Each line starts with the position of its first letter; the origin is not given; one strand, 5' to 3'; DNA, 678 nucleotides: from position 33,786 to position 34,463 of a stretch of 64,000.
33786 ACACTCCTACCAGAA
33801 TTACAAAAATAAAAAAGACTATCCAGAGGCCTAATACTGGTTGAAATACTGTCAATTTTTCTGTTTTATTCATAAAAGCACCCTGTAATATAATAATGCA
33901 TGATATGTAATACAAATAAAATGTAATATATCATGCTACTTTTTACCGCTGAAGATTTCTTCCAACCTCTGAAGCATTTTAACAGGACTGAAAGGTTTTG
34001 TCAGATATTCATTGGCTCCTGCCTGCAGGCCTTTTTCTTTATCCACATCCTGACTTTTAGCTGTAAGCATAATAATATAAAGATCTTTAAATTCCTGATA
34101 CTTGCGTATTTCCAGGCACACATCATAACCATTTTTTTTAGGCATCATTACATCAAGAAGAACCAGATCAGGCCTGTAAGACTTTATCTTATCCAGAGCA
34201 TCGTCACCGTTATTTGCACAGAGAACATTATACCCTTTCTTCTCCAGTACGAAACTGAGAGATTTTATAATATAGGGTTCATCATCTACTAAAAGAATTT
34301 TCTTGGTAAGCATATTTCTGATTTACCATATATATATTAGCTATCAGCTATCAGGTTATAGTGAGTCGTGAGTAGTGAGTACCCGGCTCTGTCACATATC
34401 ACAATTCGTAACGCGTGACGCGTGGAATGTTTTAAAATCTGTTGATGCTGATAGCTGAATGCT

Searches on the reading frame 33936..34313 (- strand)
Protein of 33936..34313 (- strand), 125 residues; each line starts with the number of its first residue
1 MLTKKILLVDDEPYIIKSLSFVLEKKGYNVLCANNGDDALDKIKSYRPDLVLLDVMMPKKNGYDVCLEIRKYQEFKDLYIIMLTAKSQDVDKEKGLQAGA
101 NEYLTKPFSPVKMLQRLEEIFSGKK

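Call 53: search_protein_families(library=pfam, proteins=[window:33936-34313:-], max_evalue=0.00001)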
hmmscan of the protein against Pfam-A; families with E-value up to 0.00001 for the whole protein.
window:33936-34313:- (125 aa): 1 family
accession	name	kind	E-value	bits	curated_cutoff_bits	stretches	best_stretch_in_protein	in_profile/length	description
PF00072.30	Response_reg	-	8e-32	110.2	30.2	1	6-117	1-110/111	Response regulator receiver domain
